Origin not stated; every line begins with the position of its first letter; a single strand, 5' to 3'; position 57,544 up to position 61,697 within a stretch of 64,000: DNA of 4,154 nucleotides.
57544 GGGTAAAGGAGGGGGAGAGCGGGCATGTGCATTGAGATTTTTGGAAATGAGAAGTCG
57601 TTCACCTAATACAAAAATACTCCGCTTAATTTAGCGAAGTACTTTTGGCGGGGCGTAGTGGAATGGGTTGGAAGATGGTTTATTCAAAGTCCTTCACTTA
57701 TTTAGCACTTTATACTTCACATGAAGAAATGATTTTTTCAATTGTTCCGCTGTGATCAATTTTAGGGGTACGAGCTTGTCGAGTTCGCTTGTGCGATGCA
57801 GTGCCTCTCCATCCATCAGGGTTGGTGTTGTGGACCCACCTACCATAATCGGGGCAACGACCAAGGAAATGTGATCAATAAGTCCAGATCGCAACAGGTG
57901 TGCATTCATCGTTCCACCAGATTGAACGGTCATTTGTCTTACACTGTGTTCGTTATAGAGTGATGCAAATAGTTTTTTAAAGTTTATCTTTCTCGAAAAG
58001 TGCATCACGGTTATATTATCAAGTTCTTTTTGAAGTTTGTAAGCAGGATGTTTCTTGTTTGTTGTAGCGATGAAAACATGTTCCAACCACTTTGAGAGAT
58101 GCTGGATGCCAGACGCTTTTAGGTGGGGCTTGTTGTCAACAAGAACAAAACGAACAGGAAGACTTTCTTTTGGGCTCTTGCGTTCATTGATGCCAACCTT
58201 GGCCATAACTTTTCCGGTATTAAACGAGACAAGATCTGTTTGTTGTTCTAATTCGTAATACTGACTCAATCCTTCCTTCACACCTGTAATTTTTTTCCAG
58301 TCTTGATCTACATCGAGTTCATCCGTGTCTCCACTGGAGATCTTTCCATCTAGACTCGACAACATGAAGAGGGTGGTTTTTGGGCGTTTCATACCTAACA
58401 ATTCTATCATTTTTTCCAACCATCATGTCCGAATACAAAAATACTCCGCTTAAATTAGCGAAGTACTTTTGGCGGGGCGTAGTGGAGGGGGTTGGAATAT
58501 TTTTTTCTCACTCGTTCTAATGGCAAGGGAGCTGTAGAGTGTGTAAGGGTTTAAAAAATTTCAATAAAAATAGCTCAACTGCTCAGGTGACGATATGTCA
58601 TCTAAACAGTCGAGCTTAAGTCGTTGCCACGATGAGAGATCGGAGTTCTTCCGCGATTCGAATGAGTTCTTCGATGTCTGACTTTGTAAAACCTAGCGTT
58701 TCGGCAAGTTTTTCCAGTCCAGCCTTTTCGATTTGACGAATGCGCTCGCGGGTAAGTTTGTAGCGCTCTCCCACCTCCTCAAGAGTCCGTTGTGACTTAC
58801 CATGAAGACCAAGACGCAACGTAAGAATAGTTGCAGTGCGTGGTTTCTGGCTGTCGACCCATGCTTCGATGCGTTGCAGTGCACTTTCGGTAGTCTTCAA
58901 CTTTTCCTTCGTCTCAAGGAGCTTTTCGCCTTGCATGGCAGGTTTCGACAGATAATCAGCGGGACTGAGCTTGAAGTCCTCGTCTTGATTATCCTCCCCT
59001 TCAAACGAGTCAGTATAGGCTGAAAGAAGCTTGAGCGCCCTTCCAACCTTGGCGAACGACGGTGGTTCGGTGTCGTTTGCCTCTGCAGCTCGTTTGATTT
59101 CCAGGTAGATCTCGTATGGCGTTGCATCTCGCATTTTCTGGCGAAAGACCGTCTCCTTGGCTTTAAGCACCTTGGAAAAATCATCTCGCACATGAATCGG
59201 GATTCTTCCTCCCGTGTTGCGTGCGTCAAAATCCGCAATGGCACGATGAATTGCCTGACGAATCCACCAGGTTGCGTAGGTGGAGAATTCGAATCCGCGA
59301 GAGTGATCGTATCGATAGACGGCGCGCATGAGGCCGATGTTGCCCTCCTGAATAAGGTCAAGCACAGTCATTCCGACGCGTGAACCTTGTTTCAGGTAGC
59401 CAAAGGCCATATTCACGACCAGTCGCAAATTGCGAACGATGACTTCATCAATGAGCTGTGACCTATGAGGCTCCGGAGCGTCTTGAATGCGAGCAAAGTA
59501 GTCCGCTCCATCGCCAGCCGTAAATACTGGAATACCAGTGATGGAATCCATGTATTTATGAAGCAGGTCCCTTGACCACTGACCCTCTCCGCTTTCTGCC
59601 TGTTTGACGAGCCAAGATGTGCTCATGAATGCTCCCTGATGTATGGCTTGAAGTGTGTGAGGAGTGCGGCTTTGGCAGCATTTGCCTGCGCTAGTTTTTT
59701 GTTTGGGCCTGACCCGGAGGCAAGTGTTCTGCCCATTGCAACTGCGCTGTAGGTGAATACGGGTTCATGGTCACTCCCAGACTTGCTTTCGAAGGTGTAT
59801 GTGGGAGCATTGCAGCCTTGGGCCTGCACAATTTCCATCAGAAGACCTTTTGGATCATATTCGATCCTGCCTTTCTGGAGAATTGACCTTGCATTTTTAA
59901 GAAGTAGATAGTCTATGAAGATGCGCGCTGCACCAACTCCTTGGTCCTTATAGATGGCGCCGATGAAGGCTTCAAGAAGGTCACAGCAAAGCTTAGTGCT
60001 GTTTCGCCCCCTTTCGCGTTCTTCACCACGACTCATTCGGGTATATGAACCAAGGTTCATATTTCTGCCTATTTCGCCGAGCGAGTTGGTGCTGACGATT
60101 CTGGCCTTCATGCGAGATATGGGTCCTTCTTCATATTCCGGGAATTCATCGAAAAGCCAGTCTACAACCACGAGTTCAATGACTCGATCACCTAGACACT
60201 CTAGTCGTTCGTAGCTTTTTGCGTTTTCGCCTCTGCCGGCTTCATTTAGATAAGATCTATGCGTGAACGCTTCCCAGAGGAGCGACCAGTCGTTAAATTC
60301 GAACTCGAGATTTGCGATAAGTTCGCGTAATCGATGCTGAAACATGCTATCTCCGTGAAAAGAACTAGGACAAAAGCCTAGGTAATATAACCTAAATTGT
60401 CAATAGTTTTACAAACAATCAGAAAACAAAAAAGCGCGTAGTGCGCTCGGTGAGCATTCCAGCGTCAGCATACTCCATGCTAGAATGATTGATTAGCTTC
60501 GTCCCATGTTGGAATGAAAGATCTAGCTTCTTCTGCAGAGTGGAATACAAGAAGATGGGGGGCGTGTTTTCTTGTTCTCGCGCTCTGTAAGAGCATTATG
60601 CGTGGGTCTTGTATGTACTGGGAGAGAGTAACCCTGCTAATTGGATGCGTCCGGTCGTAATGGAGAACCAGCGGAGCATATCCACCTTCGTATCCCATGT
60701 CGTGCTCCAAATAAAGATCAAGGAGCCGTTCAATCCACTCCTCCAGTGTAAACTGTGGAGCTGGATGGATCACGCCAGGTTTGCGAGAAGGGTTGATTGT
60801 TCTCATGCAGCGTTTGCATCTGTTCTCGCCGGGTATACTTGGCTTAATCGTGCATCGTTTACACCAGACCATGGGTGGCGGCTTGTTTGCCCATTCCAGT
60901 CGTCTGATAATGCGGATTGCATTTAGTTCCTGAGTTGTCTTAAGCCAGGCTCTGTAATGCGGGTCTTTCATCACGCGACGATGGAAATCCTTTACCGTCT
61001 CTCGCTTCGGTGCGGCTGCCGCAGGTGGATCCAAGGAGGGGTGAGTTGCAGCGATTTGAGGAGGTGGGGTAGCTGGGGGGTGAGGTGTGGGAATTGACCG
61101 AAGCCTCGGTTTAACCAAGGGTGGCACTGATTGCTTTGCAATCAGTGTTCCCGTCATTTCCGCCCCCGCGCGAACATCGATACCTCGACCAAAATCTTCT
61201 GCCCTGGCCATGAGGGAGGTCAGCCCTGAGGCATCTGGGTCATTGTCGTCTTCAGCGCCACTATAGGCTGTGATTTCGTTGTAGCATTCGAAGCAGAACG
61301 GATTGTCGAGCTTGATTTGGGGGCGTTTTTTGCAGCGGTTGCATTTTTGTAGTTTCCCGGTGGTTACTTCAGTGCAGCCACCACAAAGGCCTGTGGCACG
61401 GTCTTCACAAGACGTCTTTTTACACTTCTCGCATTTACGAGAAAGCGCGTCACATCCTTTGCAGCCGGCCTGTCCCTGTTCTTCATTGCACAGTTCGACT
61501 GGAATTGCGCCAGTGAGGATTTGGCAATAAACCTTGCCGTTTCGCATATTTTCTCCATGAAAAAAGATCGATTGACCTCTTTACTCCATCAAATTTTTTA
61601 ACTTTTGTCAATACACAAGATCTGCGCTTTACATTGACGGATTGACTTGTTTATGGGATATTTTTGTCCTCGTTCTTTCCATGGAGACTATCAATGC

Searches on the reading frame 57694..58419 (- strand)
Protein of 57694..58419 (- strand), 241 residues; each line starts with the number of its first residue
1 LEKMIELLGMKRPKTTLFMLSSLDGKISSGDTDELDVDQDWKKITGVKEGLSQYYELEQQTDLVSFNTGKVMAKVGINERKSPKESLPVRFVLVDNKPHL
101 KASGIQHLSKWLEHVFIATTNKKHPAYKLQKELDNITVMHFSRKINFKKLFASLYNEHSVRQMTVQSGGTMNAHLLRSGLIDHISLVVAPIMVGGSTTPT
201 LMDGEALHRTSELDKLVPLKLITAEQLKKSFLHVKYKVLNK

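Call 108: search_protein_families(library=pfam, proteins=[window:57694-58419:-], max_evalue=0.001)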
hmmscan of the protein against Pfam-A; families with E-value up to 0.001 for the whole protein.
window:57694-58419:- (241 aa): 1 family
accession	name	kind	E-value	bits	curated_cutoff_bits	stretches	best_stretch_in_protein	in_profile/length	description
PF01872.23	RibD_C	-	6.4e-18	65.7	24.1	1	13-220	1-184/197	RibD C-terminal domain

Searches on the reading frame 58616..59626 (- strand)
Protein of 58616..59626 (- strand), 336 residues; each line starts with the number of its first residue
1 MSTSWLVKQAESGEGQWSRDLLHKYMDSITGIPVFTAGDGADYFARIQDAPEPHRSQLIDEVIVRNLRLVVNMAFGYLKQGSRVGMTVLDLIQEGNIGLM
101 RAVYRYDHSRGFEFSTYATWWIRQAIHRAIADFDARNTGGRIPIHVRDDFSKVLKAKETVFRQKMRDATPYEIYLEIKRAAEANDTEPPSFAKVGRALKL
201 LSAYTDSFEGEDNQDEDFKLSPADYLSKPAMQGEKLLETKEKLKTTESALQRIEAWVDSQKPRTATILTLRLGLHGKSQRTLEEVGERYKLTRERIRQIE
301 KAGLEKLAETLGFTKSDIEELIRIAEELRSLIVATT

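Call 39: search_protein_families(library=pfam, proteins=[window:58616-59626:-], max_evalue=1)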
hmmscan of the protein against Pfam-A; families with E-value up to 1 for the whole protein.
window:58616-59626:- (336 aa): 9 families
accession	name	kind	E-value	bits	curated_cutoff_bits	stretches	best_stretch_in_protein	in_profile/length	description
PF04542.20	Sigma70_r2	-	4.9e-17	61.9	24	1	63-131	2-66/71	Sigma-70 region 2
PF04545.22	Sigma70_r4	-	2.2e-10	40.3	24.1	1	262-308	7-49/50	Sigma-70, region 4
PF06549.17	DUF1118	-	0.0036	18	22.5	1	297-333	9-47/115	Protein of unknown function (DUF1118)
PF04539.22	Sigma70_r3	-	0.016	15.7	25.3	0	305-331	24-50/78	Sigma-70 region 3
PF04967.18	HTH_10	-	0.027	14.7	23.1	1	302-327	24-49/53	HTH DNA binding domain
PF24224.1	DUF7440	-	0.03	14.9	25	1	281-323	57-101/110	Family of unknown function (DUF7440)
PF00730.31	HhH-GPD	-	0.036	14.8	26.2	1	282-328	18-65/108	HhH-GPD superfamily base excision DNA repair protein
PF08587.17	UBA_2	-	0.067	13.7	23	1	304-327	6-29/45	Ubiquitin associated domain (UBA)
PF20849.2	TelK_muzzle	-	0.087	13.3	27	0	200-244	72-116/118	Protelomerase, muzzle domain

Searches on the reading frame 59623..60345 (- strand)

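Call 108: search_protein_families(library=pfam, proteins=[window:59623-60345:-], max_evalue=0.001)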
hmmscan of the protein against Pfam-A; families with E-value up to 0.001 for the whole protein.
window:59623-60345:- (240 aa): 3 families
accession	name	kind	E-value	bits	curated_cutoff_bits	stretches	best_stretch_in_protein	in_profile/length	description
PF14622.11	Ribonucleas_3_3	-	2.6e-32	112.1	35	1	21-150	3-126/128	Ribonuclease-III-like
PF00636.31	Ribonuclease_3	-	6.1e-21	75.6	27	1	46-136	1-102/102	Ribonuclease III domain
PF00035.32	dsrm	-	2.3e-14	54.1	23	1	165-229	1-64/66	Double-stranded RNA binding motif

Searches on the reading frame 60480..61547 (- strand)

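Call 39: search_protein_families(library=pfam, proteins=[window:60480-61547:-], max_evalue=1)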
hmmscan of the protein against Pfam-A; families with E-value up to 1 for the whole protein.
window:60480-61547:- (355 aa): 3 families
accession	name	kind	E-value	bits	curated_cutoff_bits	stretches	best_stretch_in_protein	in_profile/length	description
PF24734.1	DUF7685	-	0.023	15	27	1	68-94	1-37/43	Domain of unknown function (DUF7685)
PF17032.10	Zn_ribbon_15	-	0.033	15.4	28.9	1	211-254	23-65/73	zinc-ribbon family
PF17830.6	STI1-HOP_DP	-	0.21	11.9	29.1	0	307-318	36-47/55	STI1/HOP, DP domain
